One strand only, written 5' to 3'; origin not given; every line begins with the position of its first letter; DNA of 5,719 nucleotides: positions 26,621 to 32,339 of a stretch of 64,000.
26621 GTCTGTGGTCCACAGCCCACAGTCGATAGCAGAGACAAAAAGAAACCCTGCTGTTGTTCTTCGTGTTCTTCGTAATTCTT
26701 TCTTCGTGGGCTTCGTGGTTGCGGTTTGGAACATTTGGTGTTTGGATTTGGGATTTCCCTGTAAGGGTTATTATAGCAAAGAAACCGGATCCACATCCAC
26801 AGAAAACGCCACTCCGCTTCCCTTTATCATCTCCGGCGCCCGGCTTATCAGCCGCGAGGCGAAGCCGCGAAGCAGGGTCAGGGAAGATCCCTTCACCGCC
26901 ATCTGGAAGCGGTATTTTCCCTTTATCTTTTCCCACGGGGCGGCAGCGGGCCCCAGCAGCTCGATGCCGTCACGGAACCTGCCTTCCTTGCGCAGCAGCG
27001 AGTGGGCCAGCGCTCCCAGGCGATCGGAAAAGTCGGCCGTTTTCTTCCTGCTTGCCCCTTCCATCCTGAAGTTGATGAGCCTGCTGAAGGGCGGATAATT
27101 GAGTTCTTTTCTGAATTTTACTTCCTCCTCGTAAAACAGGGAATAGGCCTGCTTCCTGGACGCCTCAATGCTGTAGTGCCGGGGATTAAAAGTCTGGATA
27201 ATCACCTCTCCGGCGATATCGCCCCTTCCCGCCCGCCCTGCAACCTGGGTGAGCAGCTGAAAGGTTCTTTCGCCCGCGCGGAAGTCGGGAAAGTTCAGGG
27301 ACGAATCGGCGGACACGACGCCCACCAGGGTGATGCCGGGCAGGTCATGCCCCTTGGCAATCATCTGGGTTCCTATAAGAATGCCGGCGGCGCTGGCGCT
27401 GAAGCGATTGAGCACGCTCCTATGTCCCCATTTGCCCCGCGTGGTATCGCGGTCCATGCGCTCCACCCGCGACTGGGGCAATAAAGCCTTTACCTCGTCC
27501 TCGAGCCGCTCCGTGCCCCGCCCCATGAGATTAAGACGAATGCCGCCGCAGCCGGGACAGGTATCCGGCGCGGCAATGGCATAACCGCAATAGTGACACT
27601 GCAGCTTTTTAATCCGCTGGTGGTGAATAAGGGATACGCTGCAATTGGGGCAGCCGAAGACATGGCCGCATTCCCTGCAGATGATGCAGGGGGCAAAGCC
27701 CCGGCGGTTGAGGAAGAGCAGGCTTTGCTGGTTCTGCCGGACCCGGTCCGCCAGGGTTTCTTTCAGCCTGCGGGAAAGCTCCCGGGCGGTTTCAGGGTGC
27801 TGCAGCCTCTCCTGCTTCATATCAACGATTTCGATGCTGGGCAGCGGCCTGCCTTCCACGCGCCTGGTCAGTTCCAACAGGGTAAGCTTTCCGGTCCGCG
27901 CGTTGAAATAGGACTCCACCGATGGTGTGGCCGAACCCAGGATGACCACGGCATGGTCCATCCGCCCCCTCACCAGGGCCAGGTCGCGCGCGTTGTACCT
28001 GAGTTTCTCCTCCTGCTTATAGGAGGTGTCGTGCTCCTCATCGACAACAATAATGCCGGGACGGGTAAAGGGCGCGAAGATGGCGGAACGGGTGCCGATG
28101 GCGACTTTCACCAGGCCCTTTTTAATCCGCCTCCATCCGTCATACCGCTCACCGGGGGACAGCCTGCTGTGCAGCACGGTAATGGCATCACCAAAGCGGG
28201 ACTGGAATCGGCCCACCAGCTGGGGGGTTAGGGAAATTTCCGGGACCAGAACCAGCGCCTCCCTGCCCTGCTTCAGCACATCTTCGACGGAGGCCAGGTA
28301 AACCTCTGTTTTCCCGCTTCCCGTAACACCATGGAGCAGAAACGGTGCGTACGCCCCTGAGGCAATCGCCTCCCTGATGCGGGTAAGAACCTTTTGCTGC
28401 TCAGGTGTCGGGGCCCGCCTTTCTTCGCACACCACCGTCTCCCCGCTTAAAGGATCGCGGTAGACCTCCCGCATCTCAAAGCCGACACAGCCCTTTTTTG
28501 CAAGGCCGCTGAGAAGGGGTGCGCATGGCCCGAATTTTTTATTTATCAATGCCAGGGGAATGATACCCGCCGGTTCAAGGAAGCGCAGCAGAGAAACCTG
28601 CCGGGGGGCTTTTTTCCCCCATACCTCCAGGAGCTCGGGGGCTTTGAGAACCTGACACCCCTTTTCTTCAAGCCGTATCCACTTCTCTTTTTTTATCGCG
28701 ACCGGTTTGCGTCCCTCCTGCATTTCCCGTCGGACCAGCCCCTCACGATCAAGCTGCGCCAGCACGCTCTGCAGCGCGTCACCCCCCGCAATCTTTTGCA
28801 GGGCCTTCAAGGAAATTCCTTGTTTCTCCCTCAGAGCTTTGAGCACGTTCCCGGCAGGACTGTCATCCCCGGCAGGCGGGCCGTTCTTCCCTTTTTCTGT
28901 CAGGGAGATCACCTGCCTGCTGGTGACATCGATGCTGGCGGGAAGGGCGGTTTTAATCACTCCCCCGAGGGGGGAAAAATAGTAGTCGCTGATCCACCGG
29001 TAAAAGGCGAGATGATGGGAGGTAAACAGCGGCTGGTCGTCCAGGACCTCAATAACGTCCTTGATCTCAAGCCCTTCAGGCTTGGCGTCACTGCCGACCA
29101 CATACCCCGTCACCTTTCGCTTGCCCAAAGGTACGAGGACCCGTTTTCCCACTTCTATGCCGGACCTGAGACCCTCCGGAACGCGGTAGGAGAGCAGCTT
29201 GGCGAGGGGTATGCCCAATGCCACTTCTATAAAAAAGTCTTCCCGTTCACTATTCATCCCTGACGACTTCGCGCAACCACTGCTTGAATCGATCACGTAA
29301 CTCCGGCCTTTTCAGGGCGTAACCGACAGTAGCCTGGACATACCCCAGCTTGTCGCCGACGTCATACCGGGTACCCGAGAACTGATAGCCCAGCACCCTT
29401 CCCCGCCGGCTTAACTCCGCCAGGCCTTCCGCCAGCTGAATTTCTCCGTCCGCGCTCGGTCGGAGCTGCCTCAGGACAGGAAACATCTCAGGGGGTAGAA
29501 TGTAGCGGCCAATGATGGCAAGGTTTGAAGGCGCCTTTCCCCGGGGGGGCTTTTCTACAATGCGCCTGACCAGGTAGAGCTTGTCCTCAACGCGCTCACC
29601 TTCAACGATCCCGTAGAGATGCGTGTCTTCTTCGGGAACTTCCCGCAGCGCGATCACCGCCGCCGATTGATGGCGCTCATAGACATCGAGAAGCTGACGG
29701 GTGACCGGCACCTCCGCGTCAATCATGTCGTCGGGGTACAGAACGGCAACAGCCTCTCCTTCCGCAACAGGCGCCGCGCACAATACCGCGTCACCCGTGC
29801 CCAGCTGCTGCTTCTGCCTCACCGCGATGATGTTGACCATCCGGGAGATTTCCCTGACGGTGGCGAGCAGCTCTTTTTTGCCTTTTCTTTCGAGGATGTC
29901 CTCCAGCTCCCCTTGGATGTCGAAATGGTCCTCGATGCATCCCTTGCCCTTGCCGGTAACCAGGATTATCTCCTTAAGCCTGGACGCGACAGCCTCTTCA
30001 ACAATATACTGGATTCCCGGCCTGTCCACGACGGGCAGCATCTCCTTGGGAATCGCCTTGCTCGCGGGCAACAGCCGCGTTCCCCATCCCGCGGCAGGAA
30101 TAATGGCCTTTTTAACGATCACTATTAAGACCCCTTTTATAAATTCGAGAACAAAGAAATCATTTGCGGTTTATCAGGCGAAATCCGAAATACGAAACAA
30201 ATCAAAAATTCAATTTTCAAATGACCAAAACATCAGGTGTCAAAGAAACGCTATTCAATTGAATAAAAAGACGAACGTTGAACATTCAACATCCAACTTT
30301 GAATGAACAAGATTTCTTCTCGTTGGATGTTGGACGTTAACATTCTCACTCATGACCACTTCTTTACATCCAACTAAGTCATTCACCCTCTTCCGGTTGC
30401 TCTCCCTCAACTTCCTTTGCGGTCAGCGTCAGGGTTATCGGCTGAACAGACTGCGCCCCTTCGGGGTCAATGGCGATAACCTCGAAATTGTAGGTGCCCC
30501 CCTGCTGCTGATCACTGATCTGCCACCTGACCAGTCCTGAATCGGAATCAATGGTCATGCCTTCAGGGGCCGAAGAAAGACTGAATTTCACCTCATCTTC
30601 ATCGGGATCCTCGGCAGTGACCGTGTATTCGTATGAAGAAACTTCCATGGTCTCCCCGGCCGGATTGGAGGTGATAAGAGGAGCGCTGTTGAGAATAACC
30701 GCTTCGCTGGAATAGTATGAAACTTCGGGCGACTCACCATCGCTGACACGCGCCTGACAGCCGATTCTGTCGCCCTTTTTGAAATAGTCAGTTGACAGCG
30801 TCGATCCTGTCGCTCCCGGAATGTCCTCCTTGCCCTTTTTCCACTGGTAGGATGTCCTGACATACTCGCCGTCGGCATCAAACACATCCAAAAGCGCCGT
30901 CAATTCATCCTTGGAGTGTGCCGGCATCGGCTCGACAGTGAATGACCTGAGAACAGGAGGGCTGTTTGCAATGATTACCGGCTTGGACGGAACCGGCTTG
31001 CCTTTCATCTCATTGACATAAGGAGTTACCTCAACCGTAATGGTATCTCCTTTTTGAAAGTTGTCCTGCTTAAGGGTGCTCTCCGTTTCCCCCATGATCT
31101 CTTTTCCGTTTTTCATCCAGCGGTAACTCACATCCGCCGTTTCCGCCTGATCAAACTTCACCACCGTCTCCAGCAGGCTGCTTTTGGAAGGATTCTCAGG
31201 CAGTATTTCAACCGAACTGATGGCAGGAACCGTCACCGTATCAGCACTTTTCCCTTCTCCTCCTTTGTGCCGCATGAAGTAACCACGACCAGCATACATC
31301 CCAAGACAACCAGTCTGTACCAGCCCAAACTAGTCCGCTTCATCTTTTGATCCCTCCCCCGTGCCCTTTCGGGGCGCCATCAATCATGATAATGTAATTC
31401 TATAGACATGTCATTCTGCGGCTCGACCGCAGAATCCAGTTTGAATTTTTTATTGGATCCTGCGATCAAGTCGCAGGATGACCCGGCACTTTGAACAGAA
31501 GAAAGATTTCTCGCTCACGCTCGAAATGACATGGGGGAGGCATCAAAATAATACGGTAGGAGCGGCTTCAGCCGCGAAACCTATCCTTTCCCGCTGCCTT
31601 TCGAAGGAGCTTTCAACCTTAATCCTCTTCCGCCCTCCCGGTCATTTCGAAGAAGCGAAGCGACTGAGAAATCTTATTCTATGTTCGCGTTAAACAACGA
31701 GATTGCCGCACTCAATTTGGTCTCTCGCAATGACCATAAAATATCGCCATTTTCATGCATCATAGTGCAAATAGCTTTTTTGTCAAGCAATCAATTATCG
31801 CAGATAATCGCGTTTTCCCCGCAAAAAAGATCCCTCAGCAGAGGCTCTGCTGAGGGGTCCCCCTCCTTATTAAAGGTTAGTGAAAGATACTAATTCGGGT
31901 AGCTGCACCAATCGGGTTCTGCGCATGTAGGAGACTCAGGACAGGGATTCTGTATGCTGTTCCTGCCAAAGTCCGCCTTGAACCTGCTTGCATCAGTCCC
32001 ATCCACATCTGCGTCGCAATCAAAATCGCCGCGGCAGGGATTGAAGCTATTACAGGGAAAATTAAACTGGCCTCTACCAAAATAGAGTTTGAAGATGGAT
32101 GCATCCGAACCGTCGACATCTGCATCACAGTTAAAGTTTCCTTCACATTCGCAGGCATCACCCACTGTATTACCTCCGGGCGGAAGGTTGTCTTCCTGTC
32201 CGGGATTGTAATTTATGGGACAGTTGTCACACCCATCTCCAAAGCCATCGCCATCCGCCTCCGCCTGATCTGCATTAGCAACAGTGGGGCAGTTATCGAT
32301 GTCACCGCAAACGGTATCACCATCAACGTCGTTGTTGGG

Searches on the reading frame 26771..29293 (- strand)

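Call 9: search_protein_families(library=pfam, proteins=[window:26771-29293:-], max_evalue=0.01)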
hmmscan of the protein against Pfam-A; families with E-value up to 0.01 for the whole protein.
window:26771-29293:- (840 aa): 7 families
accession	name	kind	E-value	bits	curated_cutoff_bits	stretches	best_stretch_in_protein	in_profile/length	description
PF17764.6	PriA_3primeBD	-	6.8e-28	96.8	22.7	1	23-118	1-96/96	3'DNA-binding domain (3'BD)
PF00270.35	DEAD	-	1.1e-17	64.7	26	1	297-460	2-162/167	DEAD/DEAH box helicase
PF18074.6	PriA_C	-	1.6e-17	64.5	26.9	1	735-836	1-95/95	Primosomal protein N C-terminal domain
PF04851.21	ResIII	-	1.4e-13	51.5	22.5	1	295-457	4-162/164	Type III restriction enzyme, res subunit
PF18319.7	Zn_ribbon_PriA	-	2.9e-09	37.2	26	1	548-572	1-25/27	PriA DNA helicase Cys-rich region (CRR) domain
PF00271.37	Helicase_C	-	2.4e-08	34.6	23.5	1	624-690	54-108/110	Helicase conserved C-terminal domain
PF01079.26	Hint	-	0.0086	16.1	29.7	0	392-432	127-167/213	Hint module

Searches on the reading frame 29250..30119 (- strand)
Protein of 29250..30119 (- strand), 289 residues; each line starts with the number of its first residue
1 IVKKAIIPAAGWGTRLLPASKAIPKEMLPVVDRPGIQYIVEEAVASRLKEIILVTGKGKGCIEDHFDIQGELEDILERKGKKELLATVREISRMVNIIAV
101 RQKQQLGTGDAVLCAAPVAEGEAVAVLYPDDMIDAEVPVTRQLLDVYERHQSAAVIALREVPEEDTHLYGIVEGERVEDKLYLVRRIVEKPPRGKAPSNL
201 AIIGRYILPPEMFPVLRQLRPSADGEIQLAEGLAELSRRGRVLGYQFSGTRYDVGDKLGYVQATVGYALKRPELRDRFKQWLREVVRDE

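Call 9: search_protein_families(library=pfam, proteins=[window:29250-30119:-], max_evalue=0.01)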
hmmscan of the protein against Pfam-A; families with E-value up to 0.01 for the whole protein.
window:29250-30119:- (289 aa): 2 families
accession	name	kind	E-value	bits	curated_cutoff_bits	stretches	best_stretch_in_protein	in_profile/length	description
PF00483.29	NTP_transferase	-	9.2e-27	94.6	21.2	1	4-265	1-240/245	Nucleotidyl transferase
PF12804.13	NTP_transf_3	-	3.7e-06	27.6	27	1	5-159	1-123/160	MobA-like NTP transferase domain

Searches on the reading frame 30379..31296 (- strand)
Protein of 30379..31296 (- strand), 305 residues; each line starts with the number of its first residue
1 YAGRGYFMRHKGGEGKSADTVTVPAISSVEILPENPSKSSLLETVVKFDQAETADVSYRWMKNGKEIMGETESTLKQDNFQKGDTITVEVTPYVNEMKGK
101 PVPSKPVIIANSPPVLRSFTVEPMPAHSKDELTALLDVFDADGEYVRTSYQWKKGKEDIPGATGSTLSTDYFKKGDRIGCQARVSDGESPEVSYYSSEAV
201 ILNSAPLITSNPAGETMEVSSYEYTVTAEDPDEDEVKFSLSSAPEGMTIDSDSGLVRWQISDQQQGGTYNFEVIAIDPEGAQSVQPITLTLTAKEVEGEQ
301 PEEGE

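Call 9: search_protein_families(library=pfam, proteins=[window:30379-31296:-], max_evalue=0.01)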
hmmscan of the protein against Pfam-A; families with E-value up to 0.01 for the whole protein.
window:30379-31296:- (305 aa): 5 families
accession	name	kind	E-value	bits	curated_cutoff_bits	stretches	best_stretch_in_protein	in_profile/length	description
PF05345.18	He_PIG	-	4e-11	43.6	24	1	206-292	2-96/96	Putative Ig domain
PF17963.7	Big_9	-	2.2e-05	25.7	23.6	1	203-290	1-89/89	Bacterial Ig domain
PF18957.6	RibLong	-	0.00046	21.4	27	1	212-290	14-91/93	Long Rib domain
PF22352.2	K319L-like_PKD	-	0.002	18.5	27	0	230-290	23-83/84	K319L-like, PKD domain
PF16681.11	Ig_5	-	0.0051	17.6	27.3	0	48-82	12-46/82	Ig-like domain on T-cell surface glycoprotein CD3 epsilon chain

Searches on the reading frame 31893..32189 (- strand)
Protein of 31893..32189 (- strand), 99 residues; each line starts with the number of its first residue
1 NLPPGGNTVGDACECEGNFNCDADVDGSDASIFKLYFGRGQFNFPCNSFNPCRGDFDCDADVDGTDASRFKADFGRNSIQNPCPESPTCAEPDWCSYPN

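Call 35: search_protein_families(library=pfam, proteins=[window:31893-32189:-], max_evalue=10)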
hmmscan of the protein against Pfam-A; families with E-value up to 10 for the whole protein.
seq(99 aa): 1 family
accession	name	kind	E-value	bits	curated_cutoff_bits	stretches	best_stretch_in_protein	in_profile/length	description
PF00404.24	Dockerin_1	-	0.016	15.8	22.9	1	54-75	2-23/57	Dockerin type I domain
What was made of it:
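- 31962..32153 (-): Dockerin-like tail of the beta-helix/TSP3 protein (two CDADVDG[ST]DAS.F segments 37 aa apart). Pfam Dockerin_1 is sub-threshold (15.8 bits vs 22.9, E 0.016; call 35).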
